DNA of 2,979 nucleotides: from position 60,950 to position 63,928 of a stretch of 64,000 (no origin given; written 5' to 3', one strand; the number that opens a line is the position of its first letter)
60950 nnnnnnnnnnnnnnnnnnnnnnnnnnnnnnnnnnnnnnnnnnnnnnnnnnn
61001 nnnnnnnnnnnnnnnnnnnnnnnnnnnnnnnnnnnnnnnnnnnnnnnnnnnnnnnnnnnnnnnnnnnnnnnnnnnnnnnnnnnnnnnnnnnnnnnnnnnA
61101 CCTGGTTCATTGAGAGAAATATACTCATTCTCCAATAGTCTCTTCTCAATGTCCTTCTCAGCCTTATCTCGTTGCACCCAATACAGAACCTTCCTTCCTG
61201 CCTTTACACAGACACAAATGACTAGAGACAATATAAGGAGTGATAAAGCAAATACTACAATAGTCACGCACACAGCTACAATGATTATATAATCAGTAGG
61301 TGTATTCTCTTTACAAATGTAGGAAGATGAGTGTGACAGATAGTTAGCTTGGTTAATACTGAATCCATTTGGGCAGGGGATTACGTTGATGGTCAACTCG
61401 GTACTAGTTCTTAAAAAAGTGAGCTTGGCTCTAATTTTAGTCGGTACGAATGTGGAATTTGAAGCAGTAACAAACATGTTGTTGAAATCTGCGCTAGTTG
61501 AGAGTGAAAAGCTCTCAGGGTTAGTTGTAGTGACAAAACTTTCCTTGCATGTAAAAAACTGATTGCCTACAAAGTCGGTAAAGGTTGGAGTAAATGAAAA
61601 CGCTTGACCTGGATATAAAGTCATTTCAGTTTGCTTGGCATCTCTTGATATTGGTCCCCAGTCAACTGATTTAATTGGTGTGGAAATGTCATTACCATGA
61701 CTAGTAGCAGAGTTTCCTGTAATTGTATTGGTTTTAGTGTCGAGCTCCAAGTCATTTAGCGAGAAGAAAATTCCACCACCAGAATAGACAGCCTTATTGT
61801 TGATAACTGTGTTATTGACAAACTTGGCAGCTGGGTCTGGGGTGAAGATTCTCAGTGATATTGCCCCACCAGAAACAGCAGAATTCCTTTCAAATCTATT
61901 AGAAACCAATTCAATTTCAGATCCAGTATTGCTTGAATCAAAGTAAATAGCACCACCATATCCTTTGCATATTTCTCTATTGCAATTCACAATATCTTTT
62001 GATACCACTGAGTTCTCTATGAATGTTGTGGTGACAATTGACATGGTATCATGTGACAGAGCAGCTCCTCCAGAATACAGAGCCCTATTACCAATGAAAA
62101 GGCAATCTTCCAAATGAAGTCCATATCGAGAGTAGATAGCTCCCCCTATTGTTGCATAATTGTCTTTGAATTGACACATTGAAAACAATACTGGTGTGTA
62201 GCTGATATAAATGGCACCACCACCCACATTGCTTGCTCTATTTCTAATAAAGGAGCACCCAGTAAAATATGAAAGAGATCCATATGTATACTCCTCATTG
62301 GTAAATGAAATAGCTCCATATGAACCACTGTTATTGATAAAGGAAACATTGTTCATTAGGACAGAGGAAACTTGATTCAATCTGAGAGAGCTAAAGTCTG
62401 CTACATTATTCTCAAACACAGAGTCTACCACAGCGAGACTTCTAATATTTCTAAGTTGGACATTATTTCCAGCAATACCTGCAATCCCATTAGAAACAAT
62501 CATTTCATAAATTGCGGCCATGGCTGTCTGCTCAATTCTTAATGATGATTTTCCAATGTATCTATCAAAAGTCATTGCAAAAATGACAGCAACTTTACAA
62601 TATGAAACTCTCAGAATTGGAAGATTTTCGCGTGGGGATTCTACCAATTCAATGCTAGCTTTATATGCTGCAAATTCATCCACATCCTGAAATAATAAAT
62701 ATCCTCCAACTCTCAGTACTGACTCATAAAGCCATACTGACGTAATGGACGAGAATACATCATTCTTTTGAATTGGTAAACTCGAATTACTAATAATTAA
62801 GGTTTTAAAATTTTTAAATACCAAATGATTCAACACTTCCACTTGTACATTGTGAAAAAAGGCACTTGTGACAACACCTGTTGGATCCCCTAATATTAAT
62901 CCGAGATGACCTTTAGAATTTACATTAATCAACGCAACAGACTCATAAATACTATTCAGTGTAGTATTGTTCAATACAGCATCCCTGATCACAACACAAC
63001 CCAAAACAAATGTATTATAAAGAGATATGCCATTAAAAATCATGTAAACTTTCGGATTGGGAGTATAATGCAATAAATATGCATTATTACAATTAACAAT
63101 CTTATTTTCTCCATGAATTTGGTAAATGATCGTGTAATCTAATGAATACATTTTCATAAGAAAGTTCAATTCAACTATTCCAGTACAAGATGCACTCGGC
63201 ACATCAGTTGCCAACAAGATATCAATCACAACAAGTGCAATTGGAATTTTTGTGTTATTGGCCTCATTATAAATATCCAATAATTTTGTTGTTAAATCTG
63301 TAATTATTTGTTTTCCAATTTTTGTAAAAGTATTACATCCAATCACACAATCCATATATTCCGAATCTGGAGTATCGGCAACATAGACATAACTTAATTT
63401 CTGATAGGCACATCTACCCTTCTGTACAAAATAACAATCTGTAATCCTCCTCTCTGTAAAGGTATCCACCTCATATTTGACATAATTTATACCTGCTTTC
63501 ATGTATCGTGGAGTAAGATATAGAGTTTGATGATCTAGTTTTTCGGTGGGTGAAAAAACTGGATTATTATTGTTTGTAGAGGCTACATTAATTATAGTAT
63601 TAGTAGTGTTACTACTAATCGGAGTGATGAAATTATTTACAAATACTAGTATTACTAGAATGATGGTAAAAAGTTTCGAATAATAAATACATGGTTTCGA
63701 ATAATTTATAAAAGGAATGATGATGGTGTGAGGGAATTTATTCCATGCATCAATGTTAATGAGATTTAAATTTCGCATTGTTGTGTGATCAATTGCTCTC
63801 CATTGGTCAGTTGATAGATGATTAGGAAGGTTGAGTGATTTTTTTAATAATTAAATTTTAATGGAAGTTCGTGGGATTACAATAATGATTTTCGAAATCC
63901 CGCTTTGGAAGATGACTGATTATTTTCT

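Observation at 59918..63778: Receptor-like TKL kinase with a long parallel beta-helix (pectin-lyase-fold) ectodomain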

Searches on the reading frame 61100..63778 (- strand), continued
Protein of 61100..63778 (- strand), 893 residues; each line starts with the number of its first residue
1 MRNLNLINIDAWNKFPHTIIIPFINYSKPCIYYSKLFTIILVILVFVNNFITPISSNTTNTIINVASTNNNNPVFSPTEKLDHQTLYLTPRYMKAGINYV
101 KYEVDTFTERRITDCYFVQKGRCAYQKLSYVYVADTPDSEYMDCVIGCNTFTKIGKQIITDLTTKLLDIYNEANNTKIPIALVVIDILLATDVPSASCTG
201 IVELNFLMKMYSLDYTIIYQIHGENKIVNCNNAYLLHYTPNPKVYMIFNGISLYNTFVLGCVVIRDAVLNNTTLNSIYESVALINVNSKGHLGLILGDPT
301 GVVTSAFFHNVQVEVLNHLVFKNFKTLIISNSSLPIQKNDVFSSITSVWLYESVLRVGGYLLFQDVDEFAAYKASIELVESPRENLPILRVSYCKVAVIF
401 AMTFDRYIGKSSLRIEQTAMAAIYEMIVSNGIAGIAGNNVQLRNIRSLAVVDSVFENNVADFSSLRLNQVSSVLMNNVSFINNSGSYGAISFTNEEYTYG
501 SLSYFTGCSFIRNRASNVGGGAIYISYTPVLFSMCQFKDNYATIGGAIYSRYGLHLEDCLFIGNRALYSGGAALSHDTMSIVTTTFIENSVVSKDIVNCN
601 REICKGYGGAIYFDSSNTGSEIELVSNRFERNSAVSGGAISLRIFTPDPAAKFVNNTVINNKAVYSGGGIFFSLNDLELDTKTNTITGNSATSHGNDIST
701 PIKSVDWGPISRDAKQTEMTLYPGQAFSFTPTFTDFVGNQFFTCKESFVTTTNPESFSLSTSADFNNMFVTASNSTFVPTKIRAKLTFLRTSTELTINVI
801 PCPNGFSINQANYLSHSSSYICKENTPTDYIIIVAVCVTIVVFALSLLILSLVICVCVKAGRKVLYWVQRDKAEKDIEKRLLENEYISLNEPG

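Call 48: search_protein_families(library=pfam, proteins=[P0004, P0151, P0003], max_evalue=10)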
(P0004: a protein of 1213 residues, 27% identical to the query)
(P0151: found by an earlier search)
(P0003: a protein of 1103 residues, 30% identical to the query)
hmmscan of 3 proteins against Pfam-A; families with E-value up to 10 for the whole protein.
P0004 (1213 aa): 7 families
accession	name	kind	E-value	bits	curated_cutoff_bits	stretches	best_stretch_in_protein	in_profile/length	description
PF00069.31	Pkinase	-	6.3e-54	183.6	31.7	1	894-1195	4-255/263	Protein kinase domain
PF07714.23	PK_Tyr_Ser-Thr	-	2.9e-50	171.4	23.1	2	893-1111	3-217/258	Protein tyrosine and serine/threonine kinase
PF02415.23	Chlam_PMP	-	2.1e-08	34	20.6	4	519-536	2-19/19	Chlamydia polymorphic membrane protein (Chlamydia_PMP) repeat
PF03109.22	ABC1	-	0.00048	19.8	22.9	1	959-1048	141-223/244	ABC1 atypical kinase-like domain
PF12330.14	Haspin_kinase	-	0.002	17.7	25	1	1015-1043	229-257/364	Haspin like kinase domain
PF17667.7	Pkinase_fungal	-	0.042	13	24.1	1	993-1072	289-371/387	Fungal protein kinase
PF01636.29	APH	-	0.043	14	23.2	1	1009-1041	166-199/239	Phosphotransferase enzyme family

P0151 (1272 aa): 7 families
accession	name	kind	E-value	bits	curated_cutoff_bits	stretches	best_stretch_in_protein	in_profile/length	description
PF07714.23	PK_Tyr_Ser-Thr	-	1.2e-51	175.9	23.1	2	878-1098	3-221/258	Protein tyrosine and serine/threonine kinase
PF00069.31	Pkinase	-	2.2e-47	162.1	31.7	1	879-1208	4-258/263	Protein kinase domain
PF02415.23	Chlam_PMP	-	3.5e-10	39.5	20.6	3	515-530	3-18/19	Chlamydia polymorphic membrane protein (Chlamydia_PMP) repeat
PF01636.29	APH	-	0.023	14.9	23.2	1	992-1028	158-199/239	Phosphotransferase enzyme family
PF17667.7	Pkinase_fungal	-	0.037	13.2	24.1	1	997-1069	305-380/387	Fungal protein kinase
PF12330.14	Haspin_kinase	-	0.045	13.2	25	1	1002-1031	229-259/364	Haspin like kinase domain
PF03109.22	ABC1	-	0.064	12.8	22.9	1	999-1036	187-224/244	ABC1 atypical kinase-like domain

P0003 (1103 aa): 9 families
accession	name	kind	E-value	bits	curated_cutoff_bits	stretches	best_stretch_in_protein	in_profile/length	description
PF00069.31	Pkinase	-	2.2e-48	165.4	31.7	1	830-1045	2-208/263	Protein kinase domain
PF07714.23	PK_Tyr_Ser-Thr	-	2.5e-48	165.1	23.1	1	829-1058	1-229/258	Protein tyrosine and serine/threonine kinase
PF02415.23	Chlam_PMP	-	2.1e-05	24.8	20.6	3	471-488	1-18/19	Chlamydia polymorphic membrane protein (Chlamydia_PMP) repeat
PF17667.7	Pkinase_fungal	-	2.4e-05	23.7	24.1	1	931-1002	289-366/387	Fungal protein kinase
PF03109.22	ABC1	-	0.0085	15.7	22.9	1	872-985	120-224/244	ABC1 atypical kinase-like domain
PF12330.14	Haspin_kinase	-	0.01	15.4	25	1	948-980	226-258/364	Haspin like kinase domain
PF06293.20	Kdo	-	0.046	13.6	21.3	1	899-968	91-160/207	Lipopolysaccharide kinase (Kdo/WaaP) family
PF01636.29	APH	-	0.13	12.4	23.2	1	948-976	169-198/239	Phosphotransferase enzyme family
PF06305.16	LapA_dom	-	0.15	12.4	28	1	185-209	25-49/64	Lipopolysaccharide assembly protein A domain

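Call 55: predict_structure(alignment_id=A3)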
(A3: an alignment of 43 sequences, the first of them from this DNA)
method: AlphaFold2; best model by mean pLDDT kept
length: 775 residues; sequences in the alignment: 43
mean_pLDDT: 76.0   pTM: 0.69
mean pLDDT of the five models: 76.0, 75.0, 74.7, 74.7, 74.2
residues with pLDDT >= 90: 365; 70-90: 155; 50-70: 98; < 50: 157
segments of 3 or more residues with pLDDT < 50: 1-98, 205-210, 222-268
pLDDT, mean of each block of 10 residues (from residue 1): 30 33 31 29 25 27 34 39 31 42 68 70 63 81 60 55 81 78 63 78 43 66 42 37 38 34 41 77 67 89 90 93 83 93 96 91 97 96 95 98 97 96 98 94 81 98 92 96 97 96 98 96 97 85 58 96 90 98 95 88 97 92 88 96 95 65 87 91 91 90 88 93 94 91 96 85 88 60
secondary structure, 60 per line:
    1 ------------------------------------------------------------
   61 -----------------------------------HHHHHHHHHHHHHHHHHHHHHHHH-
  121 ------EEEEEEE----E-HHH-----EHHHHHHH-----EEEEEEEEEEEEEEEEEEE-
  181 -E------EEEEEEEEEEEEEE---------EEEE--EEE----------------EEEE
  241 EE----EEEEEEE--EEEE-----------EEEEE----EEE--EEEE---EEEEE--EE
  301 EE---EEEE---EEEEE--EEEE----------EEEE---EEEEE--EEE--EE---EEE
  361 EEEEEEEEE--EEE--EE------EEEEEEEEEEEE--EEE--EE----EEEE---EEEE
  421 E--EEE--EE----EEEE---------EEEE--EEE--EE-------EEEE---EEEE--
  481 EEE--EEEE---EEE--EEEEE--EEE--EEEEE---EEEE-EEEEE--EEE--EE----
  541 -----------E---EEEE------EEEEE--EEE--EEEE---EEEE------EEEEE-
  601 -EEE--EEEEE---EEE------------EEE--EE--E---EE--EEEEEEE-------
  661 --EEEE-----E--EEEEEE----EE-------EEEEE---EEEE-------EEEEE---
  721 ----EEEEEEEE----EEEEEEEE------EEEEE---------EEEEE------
elements in order (helices of 4 or more, strands of 3 or more residues): H96-119 E127-133 H149-155 E161-179 E189-202 E212-215 E218-220 E237-242 E247-253 E256-259 E271-275 E280-282 E285-288 E292-296 E299-302 E306-309 E313-317 E320-323 E334-337 E341-345 E348-350 E358-369 E372-374 E385-396 E399-401 E410-413 E417-421 E424-426 E435-438 E448-451 E454-456 E468-471 E475-478 E481-483 E486-489 E493-495 E498-502 E505-507 E510-514 E518-521 E523-527 E530-532 E556-559 E566-570 E573-575 E578-581 E585-588 E595-599 E602-604 E607-611 E615-617 E630-632 E647-653 E663-666 E675-680 E694-698 E702-705 E713-717 E725-732 E737-744 E751-755 E765-769

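Call 57: fold_search(model_id=the predicted structure, library=pdb)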
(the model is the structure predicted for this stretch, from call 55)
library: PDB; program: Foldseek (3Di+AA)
matches with E <= 10: 1146; with E <= 0.001: 0
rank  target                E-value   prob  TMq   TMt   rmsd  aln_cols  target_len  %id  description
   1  6nw9_B                2.6e-03  0.98  0.18  0.22  17.1       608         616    9  CRYSTAL STRUCTURE OF A TAILSPIKE PROTEIN 3 (TSP3, ORF212) FROM ESCHERICHIA COLI O157:H7 BACTERIOPHAGE CBA120 (released 2019-06-05)
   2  7w1c_D                4.3e-03  0.75  0.19  0.22  19.9       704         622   10  Crystal structure of Klebsiella pneumoniae K1 capsule-specific polysaccharide lyase in a P1 crystal form (released 2022-05-18)
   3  7w1c_B                4.9e-03  0.63  0.18  0.20  20.1       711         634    9  Crystal structure of Klebsiella pneumoniae K1 capsule-specific polysaccharide lyase in a P1 crystal form (released 2022-05-18)
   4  4uj6                  6.5e-03  1.00  0.11  0.12   8.5       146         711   13  Structure of surface layer protein SbsC, domains 1-6 (released 2016-04-27)
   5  4uic                  9.7e-03  1.00  0.11  0.12   9.1       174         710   11  Crystal structure of the S-layer protein rSbsC(31-844) (released 2016-04-13)
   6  6e0v_A                1.2e-02  0.38  0.16  0.19  16.2       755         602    8  Apo crystal structure of the colanidase tailspike protein gp150 of Phage Phi92 (released 2019-07-17)
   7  8gyr_B                1.4e-02  1.00  0.11  0.38   4.0       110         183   11  Crystal structure of a variable region segment of Leptospira host-interacting outer surface protein, LigA (released 2023-06-28)
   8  5ftx                  1.5e-02  1.00  0.11  0.13   9.8       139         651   13  Structure of surface layer protein SbsC, domains 4-9 (released 2017-02-22)
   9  6f7k_B                1.5e-02  0.41  0.17  0.21  16.9       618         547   10  Crystal structure of Dettilon tailspike protein (gp208) (released 2018-12-19)
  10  2vbe                  1.5e-02  0.28  0.13  0.17  17.4       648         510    9  Tailspike protein of bacteriophage Sf6 (released 2008-04-22)
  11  9beh_A                1.6e-02  0.25  0.12  0.15  18.1       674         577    9  Structure of GH110A in complex with galactose-6-sulfate (released 2025-08-27)
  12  4uid_B                1.7e-02  1.00  0.10  0.38   4.6       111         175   14  Crystal structure of the S-layer protein SbsC domains 4 and 5 (released 2016-04-13)
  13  6c72_A                1.7e-02  0.23  0.13  0.16  22.6       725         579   10  Crystal structure of a tailspike protein gp49 from Acinetobacter baumannii bacteriophage Fri1, a capsular polysacchari (released 2019-01-23)
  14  4uj7                  2.0e-02  1.00  0.10  0.33  10.0       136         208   15  Structure of the S-layer protein SbsC, domains 5-6 (released 2016-04-27)
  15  9j4l_B                2.1e-02  0.82  0.19  0.32  13.8       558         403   11  Crystal structure of GH9l Inulin fructotransferases (IFTase) (released 2024-09-04)
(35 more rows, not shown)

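Call 79: find_encoding_contigs(protein=P0006, flank=5000, max_places=3)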
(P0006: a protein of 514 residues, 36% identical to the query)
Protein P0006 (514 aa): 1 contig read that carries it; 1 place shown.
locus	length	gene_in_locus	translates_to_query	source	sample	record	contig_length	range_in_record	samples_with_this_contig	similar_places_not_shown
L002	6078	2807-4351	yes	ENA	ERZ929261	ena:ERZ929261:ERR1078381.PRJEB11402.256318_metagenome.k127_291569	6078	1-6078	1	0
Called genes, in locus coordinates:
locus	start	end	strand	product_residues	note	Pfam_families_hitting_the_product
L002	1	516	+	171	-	?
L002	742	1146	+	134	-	PF00071:Ras, PF08477:Roc (weak)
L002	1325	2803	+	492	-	-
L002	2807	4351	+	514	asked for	PF02415:Chlam_PMP (faint), PF00069:Pkinase, PF07714:PK_Tyr_Ser-Thr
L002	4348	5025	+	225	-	PF00069:Pkinase, PF07714:PK_Tyr_Ser-Thr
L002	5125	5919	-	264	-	-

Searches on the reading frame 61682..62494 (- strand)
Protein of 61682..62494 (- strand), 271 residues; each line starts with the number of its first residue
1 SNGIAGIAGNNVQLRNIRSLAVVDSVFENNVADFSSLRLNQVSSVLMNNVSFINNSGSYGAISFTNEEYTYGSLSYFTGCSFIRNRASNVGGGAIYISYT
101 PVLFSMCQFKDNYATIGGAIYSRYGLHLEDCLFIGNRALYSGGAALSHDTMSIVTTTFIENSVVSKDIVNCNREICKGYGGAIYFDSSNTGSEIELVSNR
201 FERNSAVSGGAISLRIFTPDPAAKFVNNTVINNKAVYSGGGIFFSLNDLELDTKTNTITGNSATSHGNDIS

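Call 48: search_protein_families(library=pfam, proteins=[window:61682-62494:-], max_evalue=10)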
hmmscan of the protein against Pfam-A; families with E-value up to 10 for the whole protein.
seq(271 aa): 1 family
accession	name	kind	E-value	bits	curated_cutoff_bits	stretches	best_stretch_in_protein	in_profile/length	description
PF02415.23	Chlam_PMP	-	7.1e-14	50.9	20.6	6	156-185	2-18/19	Chlamydia polymorphic membrane protein (Chlamydia_PMP) repeat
